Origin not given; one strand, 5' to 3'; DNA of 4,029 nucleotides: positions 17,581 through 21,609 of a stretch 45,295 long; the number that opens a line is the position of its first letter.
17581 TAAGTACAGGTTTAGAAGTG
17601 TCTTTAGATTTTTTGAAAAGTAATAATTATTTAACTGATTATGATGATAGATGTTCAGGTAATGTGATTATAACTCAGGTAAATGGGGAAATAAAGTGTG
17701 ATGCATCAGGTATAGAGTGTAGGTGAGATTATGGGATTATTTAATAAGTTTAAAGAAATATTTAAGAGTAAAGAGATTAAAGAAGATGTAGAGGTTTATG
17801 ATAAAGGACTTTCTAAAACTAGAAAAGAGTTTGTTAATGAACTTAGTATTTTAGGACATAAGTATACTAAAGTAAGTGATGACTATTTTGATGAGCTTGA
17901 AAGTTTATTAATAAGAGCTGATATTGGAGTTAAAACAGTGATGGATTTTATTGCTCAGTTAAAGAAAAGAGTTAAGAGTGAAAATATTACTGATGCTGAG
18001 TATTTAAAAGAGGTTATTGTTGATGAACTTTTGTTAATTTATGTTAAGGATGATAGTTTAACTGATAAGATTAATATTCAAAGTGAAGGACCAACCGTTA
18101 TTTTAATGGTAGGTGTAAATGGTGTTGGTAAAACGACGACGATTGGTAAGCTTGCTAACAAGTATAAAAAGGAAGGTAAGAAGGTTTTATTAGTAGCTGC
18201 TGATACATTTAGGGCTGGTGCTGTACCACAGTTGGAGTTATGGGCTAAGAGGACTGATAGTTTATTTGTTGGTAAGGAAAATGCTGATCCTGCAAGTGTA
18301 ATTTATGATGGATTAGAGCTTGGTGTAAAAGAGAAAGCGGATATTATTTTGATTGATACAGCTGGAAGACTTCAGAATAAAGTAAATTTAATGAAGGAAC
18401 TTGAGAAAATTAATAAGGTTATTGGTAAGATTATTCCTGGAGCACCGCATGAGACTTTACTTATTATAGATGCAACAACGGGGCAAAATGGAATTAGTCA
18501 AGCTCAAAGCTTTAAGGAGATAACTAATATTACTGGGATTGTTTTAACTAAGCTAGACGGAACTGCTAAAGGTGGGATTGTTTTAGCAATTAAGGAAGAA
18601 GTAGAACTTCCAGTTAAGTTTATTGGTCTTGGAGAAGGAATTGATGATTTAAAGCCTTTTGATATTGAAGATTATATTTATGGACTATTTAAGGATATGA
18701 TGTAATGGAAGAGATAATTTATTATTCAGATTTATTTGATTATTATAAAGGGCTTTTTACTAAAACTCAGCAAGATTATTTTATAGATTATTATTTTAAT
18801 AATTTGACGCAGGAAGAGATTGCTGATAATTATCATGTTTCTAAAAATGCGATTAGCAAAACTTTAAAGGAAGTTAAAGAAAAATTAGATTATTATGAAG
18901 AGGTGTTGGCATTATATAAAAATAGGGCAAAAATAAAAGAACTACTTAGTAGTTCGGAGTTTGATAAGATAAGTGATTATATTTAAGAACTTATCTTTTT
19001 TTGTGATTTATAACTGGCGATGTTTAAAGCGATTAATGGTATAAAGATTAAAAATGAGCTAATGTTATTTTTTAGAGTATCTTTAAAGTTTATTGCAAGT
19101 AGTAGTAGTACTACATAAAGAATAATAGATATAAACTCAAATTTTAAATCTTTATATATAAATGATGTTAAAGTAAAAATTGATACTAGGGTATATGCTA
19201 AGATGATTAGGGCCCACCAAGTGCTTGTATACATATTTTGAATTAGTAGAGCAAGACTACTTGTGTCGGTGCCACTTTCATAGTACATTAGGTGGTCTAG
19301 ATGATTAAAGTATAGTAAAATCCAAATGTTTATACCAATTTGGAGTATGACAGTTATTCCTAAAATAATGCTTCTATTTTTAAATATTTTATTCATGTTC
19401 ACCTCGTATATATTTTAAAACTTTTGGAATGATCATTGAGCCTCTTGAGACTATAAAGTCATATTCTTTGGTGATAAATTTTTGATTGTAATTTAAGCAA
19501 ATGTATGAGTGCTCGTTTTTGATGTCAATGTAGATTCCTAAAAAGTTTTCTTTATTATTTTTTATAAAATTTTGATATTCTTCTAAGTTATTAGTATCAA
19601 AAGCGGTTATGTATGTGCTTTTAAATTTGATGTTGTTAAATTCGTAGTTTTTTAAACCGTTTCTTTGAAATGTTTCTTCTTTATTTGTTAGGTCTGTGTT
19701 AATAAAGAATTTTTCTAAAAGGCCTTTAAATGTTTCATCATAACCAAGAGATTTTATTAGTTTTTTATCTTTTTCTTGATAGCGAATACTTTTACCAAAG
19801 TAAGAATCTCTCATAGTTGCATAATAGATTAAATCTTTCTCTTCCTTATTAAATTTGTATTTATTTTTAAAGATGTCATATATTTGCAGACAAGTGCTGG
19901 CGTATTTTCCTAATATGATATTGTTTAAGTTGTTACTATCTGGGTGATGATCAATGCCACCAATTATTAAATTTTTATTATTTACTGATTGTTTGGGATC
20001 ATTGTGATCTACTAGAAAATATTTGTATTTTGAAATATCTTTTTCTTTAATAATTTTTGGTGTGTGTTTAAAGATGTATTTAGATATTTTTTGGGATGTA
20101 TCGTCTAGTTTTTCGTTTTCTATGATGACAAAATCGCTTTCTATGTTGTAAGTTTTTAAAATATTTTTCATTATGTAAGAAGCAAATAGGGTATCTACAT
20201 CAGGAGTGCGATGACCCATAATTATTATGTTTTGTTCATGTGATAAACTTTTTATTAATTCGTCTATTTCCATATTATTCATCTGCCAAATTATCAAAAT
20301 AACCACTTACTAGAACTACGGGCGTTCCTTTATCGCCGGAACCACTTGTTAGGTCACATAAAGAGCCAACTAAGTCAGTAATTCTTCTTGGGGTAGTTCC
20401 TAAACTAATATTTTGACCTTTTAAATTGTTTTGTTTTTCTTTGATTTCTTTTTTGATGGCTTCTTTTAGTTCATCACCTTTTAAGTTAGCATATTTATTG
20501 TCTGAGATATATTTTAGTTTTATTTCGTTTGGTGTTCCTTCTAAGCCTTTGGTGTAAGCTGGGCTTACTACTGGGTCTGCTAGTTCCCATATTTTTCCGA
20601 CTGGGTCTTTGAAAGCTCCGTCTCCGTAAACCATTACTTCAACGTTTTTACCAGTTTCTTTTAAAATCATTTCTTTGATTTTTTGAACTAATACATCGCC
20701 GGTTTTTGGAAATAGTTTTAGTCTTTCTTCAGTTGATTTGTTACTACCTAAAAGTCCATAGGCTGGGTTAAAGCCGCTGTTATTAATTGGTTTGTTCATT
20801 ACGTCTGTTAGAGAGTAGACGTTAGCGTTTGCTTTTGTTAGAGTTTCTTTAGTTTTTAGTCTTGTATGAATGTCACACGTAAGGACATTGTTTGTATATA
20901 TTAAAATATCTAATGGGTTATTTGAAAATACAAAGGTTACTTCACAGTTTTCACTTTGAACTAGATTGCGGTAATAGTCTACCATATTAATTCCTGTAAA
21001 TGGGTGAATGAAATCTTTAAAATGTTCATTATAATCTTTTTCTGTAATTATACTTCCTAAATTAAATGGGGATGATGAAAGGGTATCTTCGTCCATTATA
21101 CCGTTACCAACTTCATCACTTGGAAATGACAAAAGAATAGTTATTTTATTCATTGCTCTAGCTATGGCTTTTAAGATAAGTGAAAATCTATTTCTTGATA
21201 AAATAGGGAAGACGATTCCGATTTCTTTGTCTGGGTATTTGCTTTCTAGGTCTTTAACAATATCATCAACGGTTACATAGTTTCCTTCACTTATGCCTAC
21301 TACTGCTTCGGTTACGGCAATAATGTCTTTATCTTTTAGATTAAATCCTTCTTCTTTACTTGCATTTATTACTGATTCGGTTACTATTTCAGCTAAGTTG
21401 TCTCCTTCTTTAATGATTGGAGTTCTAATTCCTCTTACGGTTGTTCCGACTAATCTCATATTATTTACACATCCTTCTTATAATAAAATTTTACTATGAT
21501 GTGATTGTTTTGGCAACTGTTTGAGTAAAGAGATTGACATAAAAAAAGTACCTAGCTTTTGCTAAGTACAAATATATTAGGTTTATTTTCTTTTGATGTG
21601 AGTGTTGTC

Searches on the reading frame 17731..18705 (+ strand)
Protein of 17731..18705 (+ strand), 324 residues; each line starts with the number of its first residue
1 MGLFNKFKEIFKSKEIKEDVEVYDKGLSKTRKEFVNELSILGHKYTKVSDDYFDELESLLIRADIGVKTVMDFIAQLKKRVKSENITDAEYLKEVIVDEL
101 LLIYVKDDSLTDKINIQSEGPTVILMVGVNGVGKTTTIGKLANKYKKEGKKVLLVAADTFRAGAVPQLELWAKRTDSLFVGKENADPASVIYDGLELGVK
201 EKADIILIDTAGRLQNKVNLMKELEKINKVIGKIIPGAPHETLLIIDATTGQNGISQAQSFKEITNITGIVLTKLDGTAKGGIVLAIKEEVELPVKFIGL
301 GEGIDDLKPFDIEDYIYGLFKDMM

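Call 70: search_protein_families(library=pfam, proteins=[window:17731-18705:+], max_evalue=0.001)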
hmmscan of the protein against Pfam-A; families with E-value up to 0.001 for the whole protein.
window:17731-18705:+ (324 aa): 11 families
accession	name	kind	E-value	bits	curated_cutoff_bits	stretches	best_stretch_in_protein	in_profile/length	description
PF00448.28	SRP54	-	5.8e-77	258.2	22.7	1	121-320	1-195/196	SRP54-type protein, GTPase domain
PF02881.24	SRP54_N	-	9.9e-14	51.8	22.4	1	44-100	14-75/75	SRP54-type protein, helical bundle domain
PF13604.12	AAA_30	-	1.7e-06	28.3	27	1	118-217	15-103/191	AAA domain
PF06414.18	Zeta_toxin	-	1.3e-05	25.2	22.3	1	109-162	3-56/199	Zeta toxin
PF01656.29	CbiA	-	1.8e-05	25.1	25.4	1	131-298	9-106/125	CobQ/CobB/MinD/ParA nucleotide binding domain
PF13614.12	AAA_31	-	0.00011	22.6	27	1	131-159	12-40/177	AAA domain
PF13401.12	AAA_22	-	0.00024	21.9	27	1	120-227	4-107/130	AAA domain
PF03308.22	MeaB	-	0.00025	20.6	23.1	1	112-158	24-70/273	Methylmalonyl Co-A mutase-associated GTPase MeaB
PF20720.3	nSTAND3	-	0.00055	20.1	27.2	0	122-155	18-51/155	Novel STAND NTPase 3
PF13671.12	AAA_33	-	0.00068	20.4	27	0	123-166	1-39/143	AAA domain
PF25199.1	nSTAND_NTPase5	-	0.00094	19.5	34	0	108-162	26-83/145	Novel STAND NTPase 5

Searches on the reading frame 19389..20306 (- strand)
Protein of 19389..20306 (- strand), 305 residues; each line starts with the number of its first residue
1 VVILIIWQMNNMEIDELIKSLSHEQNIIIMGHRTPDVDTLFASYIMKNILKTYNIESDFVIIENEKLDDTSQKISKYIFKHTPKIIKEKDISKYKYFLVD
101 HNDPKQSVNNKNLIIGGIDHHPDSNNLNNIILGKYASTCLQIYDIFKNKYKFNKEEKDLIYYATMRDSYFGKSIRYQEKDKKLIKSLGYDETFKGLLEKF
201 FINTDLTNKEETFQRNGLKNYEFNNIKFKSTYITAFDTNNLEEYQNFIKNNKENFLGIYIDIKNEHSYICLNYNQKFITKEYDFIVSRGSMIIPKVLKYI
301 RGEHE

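Call 70: search_protein_families(library=pfam, proteins=[window:19389-20306:-], max_evalue=0.001)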
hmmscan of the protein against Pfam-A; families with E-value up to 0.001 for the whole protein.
window:19389-20306:- (305 aa): 1 family
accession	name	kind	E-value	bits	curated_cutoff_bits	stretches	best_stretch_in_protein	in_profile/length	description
PF01368.27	DHH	-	6.4e-13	49.5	28.1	1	26-164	1-125/125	DHH family, N-terminal domain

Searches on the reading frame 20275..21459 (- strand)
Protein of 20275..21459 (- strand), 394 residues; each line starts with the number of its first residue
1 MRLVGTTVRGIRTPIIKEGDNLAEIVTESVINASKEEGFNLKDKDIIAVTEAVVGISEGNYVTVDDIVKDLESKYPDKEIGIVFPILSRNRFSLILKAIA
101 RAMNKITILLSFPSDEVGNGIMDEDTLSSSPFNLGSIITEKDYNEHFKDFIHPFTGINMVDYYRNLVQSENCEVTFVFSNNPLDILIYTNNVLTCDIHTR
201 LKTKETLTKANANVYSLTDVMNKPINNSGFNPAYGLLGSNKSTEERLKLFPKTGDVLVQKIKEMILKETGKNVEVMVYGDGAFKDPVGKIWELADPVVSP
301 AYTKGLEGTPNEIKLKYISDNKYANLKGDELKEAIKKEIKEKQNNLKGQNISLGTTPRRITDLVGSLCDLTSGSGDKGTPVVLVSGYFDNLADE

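Call 70: search_protein_families(library=pfam, proteins=[window:20275-21459:-], max_evalue=0.001)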
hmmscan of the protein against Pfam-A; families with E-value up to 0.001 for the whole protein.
window:20275-21459:- (394 aa): 1 family
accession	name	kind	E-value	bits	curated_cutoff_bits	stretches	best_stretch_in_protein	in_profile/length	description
PF01996.21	F420_ligase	-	2.4e-52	178.1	25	1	10-386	1-218/218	F420-0:Gamma-glutamyl ligase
